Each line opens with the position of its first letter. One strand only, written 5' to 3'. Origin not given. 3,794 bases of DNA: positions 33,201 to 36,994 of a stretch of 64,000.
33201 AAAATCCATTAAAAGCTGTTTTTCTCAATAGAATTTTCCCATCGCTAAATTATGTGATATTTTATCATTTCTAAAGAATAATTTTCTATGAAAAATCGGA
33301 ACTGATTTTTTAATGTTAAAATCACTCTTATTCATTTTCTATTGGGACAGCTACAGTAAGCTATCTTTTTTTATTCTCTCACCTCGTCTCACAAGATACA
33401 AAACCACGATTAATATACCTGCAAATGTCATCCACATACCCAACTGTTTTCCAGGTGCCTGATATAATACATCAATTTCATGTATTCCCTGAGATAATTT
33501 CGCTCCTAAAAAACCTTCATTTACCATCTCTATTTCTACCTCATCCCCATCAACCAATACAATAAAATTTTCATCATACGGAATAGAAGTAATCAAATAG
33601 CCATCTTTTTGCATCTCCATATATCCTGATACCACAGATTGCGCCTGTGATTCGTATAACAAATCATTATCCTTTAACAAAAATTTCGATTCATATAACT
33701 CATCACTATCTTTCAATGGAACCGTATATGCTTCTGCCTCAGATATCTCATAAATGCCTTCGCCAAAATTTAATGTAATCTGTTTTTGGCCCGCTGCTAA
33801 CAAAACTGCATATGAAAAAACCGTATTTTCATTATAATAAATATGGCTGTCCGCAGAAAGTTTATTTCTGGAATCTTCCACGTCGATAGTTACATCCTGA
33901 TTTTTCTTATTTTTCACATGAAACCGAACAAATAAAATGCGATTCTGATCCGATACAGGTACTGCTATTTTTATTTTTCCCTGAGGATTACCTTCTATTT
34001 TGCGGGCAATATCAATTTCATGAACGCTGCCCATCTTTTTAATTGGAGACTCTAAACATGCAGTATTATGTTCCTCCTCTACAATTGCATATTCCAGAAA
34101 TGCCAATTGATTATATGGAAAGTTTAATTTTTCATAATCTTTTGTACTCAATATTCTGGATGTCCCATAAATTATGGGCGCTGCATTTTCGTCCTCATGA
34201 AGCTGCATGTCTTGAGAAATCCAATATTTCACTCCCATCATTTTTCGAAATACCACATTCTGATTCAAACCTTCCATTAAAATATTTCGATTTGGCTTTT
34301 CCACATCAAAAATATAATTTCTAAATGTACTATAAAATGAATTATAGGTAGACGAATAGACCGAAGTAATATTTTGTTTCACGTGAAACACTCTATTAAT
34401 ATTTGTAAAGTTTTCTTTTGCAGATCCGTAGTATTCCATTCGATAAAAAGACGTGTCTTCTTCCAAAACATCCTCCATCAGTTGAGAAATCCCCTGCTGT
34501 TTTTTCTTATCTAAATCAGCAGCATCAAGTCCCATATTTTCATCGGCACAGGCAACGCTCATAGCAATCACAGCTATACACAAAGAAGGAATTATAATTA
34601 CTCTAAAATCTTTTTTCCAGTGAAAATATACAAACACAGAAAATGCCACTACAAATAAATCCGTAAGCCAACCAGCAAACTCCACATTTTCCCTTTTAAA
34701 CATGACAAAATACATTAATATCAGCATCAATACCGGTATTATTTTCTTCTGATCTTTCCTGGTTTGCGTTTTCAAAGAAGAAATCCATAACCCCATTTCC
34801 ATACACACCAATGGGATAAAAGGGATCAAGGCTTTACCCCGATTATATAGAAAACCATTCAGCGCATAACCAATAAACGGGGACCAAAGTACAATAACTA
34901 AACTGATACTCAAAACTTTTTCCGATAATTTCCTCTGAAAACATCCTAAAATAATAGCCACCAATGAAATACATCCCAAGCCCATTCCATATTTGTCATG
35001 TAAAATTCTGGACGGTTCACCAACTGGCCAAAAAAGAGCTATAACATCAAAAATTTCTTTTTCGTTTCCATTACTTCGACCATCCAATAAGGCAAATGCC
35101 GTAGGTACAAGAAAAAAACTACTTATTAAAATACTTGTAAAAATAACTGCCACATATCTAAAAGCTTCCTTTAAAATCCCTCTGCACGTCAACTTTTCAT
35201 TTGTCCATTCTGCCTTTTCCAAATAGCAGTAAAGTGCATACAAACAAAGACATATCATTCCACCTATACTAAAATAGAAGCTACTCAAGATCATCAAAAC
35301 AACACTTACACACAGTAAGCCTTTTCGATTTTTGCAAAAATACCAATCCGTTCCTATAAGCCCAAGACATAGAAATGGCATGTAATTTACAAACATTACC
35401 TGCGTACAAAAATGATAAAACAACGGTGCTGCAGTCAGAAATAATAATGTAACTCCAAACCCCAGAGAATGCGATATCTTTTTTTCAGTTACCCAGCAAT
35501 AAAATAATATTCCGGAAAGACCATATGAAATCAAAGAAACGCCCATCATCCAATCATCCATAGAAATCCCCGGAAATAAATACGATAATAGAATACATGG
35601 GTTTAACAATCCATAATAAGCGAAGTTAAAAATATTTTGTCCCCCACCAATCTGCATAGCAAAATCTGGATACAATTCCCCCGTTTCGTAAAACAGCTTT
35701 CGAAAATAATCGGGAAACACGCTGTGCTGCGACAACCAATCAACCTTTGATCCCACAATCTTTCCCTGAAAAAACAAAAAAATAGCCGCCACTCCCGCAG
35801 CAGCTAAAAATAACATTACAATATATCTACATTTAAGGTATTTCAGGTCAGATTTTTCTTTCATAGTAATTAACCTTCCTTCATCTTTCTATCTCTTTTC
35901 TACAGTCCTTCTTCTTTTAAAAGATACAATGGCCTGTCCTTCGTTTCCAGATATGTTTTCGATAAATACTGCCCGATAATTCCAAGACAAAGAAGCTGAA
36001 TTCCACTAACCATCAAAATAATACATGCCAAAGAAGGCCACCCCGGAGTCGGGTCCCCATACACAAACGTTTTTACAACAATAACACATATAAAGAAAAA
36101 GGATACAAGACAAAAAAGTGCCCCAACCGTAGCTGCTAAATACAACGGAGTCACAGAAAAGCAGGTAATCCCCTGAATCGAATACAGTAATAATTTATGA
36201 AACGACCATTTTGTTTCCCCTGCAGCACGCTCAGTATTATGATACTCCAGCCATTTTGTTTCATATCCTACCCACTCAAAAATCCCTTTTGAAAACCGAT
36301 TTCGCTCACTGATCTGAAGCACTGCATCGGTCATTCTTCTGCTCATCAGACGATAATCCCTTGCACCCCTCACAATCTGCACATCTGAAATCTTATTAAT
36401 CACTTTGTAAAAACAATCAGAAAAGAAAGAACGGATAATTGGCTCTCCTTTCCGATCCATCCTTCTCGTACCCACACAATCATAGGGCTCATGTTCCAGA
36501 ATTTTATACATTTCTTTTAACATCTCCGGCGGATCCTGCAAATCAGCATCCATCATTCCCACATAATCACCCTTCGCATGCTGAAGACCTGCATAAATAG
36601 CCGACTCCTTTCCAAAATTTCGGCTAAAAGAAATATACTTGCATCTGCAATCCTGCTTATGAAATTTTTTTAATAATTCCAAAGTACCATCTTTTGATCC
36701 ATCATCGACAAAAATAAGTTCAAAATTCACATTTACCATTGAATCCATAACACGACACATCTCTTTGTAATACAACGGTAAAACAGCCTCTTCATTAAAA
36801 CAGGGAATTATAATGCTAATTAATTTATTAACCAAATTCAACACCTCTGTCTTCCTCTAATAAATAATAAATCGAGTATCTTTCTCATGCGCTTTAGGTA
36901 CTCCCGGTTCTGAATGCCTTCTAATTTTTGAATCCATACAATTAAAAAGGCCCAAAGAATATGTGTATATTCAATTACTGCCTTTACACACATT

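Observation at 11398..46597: Exceptionally dense parS cluster: 6 perfect and 5 near-perfect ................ sites in 35 kb beside oriC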

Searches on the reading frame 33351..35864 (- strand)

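Call 7: search_protein_families(library=ncbifam, proteins=[window:33351-35864:-])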
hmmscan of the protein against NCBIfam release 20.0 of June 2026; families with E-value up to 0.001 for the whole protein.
window:33351-35864:- (837 aa): 2 families
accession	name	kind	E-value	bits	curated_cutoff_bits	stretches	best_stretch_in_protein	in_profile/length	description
NF047590.1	GlcsyltransPgfM2Strep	equivalog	5.3e-12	44.7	1500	1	608-824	666-877/884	glycosyltransferase PgfM2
NF047589.1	GlcsyltransPgfM1Strep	equivalog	9.2e-11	40.5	1400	1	556-823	683-950/955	glycosyltransferase PgfM1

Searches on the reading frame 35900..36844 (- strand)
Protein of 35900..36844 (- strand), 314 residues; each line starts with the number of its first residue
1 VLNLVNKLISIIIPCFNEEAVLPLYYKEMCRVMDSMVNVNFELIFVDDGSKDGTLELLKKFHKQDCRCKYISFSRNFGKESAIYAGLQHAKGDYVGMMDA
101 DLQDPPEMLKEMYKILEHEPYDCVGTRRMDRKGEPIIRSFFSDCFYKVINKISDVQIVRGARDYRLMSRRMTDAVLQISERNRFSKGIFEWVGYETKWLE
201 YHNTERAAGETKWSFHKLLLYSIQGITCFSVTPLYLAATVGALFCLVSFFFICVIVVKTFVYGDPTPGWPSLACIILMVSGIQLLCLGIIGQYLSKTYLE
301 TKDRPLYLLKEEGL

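Call 7: search_protein_families(library=ncbifam, proteins=[window:35900-36844:-])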
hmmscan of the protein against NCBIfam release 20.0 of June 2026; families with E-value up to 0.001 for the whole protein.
window:35900-36844:- (314 aa): 22 families
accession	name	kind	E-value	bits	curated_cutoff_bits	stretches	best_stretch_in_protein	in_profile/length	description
NF047588.1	GlcsyltransPgfSStrep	equivalog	1.2e-92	310.5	500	1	9-311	3-304/308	glycosyltransferase PgfS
NF007986.1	PRK10714.1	equivalog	7.8e-47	159.8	529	1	7-310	6-309/316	undecaprenyl-phosphate 4-deoxy-4-formamido-L-arabinose transferase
TIGR03937.1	PgaC_IcaA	equivalog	2.3e-17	63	422.3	1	7-120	45-154/407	poly-beta-1,6-N-acetyl-D-glucosamine synthase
NF047683.1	TeichurnBiosyTuaG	equivalog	1.2e-14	54.6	400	1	6-122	5-117/252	teichuronic acid biosynthesis protein TuaG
NF007482.0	PRK10073.1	equivalog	3.3e-14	52.6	423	1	7-123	6-117/334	glycosyltransferase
TIGR04283.1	glyco_like_mftF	equivalog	2.4e-11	43.7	182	1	9-120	1-100/221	TIGR04283 family arsenosugar biosynthesis glycosyltransferase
NF041875.1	EPS_EpsD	equivalog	1e-10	41.6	370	1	9-120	1-108/325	exopolysaccharide biosynthesis glycosyltransferase EpsD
NF050050.1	ProtGlycPglI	equivalog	2.8e-08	33.5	500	1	8-111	3-103/306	GalNAc(5)-diNAcBac-PP-undecaprenol beta-1,3-glucosyltransferase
TIGR04242.1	nodulat_NodC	equivalog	3e-08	33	550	1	9-105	50-145/395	chitooligosaccharide synthase NodC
NF038302.1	EPS_HpsE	equivalog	3.4e-08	32.8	300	1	9-120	3-115/307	hormogonium polysaccharide biosynthesis glycosyltransferase HpsE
NF010496.0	PRK13915.1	equivalog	7.7e-08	31.8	262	1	7-109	31-134/307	glucosyl-3-phosphoglycerate synthase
NF058614.1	PPMAGASynPpgS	equivalog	2.3e-07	30.5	370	1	11-150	4-140/226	polyprenyl-phospho-N-acetylgalactosaminyl synthase PpgS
NF053739.1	GlytfEpsEBac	equivalog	6e-07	28.7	450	1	38-140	28-134/265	glycosyltransferase EpsE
TIGR04182.1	glyco_TIGR04182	equivalog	8.2e-07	28.7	325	0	10-132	3-114/293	S-layer glycoprotein N-glycosyltransferase AglJ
NF045692.1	OglycostaseCruG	equivalog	9.2e-07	28.1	600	1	9-124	43-160/386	2'-O-glycosyltransferase CruG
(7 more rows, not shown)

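Call 49: find_encoding_contigs(protein=window:35900-36844:-, flank=10000, max_places=8)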
Protein window:35900-36844:- (314 aa): 20 contigs read that carry it; 8 places shown.
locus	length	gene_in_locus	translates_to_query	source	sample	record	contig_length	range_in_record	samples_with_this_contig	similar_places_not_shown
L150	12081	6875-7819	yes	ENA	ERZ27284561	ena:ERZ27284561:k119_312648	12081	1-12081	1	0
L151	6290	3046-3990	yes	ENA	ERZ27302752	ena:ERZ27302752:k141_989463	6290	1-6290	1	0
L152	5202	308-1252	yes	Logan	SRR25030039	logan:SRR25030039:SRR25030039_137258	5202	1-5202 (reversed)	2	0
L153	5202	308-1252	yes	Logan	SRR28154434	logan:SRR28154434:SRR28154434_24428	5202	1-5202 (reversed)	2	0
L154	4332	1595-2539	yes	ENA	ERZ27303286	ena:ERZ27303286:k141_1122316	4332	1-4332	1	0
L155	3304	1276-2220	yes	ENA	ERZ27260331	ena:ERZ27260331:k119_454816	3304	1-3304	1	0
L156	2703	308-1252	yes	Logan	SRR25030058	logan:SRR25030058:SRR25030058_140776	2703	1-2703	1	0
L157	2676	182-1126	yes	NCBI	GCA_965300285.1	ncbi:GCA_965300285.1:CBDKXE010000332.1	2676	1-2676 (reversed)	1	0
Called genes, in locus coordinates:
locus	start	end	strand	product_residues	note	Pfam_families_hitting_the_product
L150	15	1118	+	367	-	PF01264:Chorismate_synt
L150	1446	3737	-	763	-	PF00330:Aconitase, PF00694:Aconitase_C (faint)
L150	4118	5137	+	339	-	PF02424:ApbE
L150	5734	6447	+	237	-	PF07670:Gate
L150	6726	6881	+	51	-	-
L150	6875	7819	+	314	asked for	PF00535:Glycos_transf_2, PF10111:Glyco_tranf_2_2, PF13641:Glyco_tranf_2_3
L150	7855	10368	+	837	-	PF09586:YfhO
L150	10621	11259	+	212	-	PF13189:Cytidylate_kin2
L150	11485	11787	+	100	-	PF00547:Urease_gamma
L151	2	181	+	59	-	?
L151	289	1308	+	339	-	PF02424:ApbE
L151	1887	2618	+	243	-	PF07670:Gate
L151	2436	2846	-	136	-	-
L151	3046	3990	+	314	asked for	PF00535:Glycos_transf_2, PF10111:Glyco_tranf_2_2, PF13641:Glyco_tranf_2_3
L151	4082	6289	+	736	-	?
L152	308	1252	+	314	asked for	PF00535:Glycos_transf_2, PF10111:Glyco_tranf_2_2, PF13641:Glyco_tranf_2_3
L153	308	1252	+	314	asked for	PF00535:Glycos_transf_2, PF10111:Glyco_tranf_2_2, PF13641:Glyco_tranf_2_3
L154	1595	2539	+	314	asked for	PF00535:Glycos_transf_2, PF10111:Glyco_tranf_2_2, PF13641:Glyco_tranf_2_3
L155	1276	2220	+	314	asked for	PF00535:Glycos_transf_2, PF10111:Glyco_tranf_2_2, PF13641:Glyco_tranf_2_3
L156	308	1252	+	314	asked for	PF00535:Glycos_transf_2, PF10111:Glyco_tranf_2_2, PF13641:Glyco_tranf_2_3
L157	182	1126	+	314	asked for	PF00535:Glycos_transf_2, PF10111:Glyco_tranf_2_2, PF13641:Glyco_tranf_2_3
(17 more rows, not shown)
